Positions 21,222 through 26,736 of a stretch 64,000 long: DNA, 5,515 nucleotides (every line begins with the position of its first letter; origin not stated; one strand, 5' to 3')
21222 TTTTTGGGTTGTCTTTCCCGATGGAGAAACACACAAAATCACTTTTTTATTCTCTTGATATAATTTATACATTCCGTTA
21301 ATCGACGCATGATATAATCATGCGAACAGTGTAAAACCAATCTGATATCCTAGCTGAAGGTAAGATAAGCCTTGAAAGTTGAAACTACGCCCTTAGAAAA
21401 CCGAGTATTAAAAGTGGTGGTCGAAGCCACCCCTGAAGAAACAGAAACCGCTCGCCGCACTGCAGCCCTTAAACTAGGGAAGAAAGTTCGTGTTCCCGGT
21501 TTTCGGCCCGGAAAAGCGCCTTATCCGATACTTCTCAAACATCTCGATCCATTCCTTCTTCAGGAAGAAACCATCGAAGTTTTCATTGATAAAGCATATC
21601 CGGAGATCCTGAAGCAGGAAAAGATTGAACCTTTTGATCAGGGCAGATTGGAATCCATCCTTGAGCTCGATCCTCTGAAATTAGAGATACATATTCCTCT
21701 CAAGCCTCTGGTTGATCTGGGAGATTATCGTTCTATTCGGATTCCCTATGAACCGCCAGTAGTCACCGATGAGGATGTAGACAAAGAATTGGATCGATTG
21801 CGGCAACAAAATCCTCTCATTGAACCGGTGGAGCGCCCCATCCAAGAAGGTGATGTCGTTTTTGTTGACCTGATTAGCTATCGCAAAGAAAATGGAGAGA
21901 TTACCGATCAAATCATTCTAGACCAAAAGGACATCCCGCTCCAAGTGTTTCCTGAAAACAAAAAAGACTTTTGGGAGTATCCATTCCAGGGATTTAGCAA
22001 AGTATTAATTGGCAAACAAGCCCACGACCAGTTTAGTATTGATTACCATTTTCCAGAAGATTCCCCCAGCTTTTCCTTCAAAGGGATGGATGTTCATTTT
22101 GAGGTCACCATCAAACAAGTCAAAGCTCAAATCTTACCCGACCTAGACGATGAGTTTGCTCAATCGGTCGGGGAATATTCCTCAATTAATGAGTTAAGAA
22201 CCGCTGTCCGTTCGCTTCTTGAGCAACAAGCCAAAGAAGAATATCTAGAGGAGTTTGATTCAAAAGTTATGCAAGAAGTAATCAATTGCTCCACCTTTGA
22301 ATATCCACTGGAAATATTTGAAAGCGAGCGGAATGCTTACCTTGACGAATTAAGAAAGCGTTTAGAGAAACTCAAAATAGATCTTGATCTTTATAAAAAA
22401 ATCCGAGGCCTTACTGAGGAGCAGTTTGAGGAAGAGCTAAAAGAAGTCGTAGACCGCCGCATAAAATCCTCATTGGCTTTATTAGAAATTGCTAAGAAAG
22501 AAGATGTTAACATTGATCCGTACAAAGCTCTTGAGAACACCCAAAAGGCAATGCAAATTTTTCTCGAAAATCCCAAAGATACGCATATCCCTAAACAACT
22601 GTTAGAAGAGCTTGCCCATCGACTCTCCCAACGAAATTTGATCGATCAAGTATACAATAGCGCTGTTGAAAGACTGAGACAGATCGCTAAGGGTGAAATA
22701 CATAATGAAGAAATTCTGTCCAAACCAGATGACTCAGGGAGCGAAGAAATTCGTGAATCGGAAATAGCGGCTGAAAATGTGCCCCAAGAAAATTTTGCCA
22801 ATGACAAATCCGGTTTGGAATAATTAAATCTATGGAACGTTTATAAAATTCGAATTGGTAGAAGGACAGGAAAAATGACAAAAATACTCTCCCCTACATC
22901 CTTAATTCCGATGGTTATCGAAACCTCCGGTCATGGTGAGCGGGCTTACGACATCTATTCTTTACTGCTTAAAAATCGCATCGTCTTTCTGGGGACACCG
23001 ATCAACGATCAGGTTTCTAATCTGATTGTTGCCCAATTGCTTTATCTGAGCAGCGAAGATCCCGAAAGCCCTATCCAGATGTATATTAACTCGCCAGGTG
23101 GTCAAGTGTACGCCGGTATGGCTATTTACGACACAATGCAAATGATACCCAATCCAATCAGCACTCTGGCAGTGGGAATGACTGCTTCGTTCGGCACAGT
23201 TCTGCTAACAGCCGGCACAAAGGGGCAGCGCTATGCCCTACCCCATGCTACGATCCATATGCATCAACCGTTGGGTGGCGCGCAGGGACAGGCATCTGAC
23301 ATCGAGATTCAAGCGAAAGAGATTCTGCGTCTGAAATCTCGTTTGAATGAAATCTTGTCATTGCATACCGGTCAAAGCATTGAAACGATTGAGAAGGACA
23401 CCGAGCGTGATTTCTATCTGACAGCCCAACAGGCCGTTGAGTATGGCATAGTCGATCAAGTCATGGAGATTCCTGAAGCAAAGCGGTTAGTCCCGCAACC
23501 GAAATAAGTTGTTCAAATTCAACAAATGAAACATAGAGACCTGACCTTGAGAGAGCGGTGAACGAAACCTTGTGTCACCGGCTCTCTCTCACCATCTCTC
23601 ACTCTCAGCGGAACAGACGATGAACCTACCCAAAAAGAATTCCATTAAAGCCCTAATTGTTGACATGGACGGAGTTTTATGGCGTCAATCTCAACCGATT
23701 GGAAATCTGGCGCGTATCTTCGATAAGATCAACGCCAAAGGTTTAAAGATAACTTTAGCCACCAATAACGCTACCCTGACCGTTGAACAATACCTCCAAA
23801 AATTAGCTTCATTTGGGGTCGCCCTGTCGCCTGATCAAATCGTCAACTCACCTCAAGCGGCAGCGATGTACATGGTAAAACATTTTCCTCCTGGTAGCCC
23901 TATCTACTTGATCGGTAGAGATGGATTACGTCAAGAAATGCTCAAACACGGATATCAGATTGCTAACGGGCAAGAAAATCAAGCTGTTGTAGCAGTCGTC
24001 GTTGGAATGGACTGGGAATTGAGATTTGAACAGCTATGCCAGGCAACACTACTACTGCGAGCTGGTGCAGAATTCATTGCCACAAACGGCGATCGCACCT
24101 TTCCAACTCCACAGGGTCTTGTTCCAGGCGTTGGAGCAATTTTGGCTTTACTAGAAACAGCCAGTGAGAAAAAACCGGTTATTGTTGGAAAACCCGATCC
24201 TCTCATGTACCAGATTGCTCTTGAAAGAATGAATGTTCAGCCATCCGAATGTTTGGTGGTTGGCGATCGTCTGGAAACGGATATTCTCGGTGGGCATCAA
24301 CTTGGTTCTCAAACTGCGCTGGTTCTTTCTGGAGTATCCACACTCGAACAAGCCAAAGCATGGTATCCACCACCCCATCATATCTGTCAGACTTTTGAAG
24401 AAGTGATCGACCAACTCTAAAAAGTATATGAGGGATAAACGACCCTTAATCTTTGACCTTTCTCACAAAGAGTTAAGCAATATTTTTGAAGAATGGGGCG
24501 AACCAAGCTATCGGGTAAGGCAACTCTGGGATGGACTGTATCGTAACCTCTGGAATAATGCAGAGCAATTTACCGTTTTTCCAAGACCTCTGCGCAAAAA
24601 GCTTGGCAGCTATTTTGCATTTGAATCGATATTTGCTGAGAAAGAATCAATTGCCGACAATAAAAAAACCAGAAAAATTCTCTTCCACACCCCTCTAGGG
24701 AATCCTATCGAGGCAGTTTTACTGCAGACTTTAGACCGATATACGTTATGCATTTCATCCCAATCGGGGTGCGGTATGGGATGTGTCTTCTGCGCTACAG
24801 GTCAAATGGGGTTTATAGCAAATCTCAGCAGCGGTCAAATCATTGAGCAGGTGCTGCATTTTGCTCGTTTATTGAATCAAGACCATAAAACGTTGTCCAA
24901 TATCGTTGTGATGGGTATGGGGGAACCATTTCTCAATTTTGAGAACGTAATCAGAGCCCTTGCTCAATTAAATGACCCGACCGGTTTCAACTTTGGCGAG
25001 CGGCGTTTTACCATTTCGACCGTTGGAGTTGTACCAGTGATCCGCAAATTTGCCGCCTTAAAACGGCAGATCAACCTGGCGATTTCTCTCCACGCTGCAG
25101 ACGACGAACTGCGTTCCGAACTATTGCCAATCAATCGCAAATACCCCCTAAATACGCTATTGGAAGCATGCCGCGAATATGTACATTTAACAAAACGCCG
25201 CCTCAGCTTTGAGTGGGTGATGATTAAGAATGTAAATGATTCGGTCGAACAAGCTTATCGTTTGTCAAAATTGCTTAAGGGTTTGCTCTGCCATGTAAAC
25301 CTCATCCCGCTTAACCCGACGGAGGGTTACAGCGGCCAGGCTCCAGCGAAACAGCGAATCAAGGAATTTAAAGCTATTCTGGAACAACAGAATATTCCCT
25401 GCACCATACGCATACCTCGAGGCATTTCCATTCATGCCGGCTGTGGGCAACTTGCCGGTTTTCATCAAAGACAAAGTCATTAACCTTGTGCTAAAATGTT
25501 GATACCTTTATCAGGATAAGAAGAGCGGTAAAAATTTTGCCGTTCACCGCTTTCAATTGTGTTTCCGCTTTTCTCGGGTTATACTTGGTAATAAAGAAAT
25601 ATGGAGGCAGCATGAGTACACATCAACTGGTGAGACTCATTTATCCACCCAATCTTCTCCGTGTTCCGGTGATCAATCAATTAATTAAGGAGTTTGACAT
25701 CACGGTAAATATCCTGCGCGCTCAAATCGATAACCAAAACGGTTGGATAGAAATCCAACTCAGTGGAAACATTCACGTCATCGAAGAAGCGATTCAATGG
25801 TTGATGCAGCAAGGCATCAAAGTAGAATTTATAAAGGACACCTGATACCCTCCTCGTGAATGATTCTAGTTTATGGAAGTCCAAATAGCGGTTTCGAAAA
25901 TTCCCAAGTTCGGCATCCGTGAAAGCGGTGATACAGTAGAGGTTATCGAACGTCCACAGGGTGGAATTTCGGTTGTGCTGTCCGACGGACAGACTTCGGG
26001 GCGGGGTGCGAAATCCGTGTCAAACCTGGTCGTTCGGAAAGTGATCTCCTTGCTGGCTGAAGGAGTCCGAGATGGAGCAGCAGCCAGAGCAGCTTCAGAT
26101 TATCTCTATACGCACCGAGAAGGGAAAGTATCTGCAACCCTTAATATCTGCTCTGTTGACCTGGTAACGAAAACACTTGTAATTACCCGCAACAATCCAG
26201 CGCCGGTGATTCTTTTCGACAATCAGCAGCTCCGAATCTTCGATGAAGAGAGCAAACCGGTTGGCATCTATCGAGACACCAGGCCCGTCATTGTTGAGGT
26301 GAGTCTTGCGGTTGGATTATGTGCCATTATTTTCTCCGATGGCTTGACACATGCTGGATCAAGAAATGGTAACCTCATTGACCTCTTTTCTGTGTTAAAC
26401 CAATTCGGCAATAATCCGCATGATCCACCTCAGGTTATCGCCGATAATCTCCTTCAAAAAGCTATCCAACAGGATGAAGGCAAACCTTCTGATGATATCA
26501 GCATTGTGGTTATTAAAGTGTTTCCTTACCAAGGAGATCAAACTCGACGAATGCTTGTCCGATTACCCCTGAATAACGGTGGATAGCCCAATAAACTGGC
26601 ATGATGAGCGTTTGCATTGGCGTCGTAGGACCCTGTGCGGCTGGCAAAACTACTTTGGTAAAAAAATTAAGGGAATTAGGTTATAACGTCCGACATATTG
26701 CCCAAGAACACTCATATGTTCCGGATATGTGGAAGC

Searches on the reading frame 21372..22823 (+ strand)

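Call 71: search_protein_families(library=pfam, proteins=[window:21372-22823:+], max_evalue=0.00001)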
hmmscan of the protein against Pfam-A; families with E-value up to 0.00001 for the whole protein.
window:21372-22823:+ (483 aa): 2 families
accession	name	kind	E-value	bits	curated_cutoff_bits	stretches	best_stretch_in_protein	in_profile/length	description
PF05697.18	Trigger_N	-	6.8e-29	101.4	22.2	1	1-143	1-144/144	Bacterial trigger factor protein (TF)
PF05698.19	Trigger_C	-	1.7e-15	57.9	22.7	1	271-427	1-151/162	Bacterial trigger factor protein (TF) C-terminus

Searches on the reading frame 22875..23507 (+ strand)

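Call 71: search_protein_families(library=pfam, proteins=[window:22875-23507:+], max_evalue=0.00001)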
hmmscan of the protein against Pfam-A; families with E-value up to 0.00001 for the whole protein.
window:22875-23507:+ (210 aa): 1 family
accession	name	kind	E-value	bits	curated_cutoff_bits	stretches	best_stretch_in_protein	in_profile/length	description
PF00574.28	CLP_protease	-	9.7e-80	267.2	20.2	1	20-198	2-180/182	Clp protease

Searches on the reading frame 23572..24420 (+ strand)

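Call 71: search_protein_families(library=pfam, proteins=[window:23572-24420:+], max_evalue=0.00001)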
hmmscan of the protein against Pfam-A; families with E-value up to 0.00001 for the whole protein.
window:23572-24420:+ (282 aa): 5 families
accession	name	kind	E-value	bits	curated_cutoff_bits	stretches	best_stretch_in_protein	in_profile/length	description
PF13344.12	Hydrolase_6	-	6.5e-24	84.3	27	1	29-129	2-101/101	Haloacid dehalogenase-like hydrolase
PF13242.12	Hydrolase_like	-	2.7e-21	75.7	22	1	205-277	2-74/75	HAD-hyrolase-like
PF00702.32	Hydrolase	-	2.5e-18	67.6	26.4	1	25-245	1-191/191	haloacid dehalogenase-like hydrolase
PF13419.12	HAD_2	-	1.4e-10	42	23.8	1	201-251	129-178/178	Haloacid dehalogenase-like hydrolase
PF09419.16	PGP_phosphatase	-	2.5e-06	27.6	20.4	0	217-255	129-167/168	Mitochondrial PGP phosphatase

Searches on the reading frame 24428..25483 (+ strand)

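Call 71: search_protein_families(library=pfam, proteins=[window:24428-25483:+], max_evalue=0.00001)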
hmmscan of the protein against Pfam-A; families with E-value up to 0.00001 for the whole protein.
window:24428-25483:+ (351 aa): 2 families
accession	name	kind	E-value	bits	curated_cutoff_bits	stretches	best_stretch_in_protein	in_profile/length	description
PF04055.27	Radical_SAM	-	1.5e-15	58.2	29.5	1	110-278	2-164/166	Radical SAM superfamily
PF21016.3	RlmN_N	-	7.3e-06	26.1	24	0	8-61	3-56/60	Ribosomal RNA large subunit methyltransferase N-terminal domain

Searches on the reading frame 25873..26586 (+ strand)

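Call 71: search_protein_families(library=pfam, proteins=[window:25873-26586:+], max_evalue=0.00001)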
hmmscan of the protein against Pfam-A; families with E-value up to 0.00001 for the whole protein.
window:25873-26586:+ (237 aa): 1 family
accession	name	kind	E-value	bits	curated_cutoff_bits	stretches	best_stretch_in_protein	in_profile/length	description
PF07228.17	SpoIIE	-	2.6e-21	76.9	25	1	29-216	2-191/192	Stage II sporulation protein E (SpoIIE)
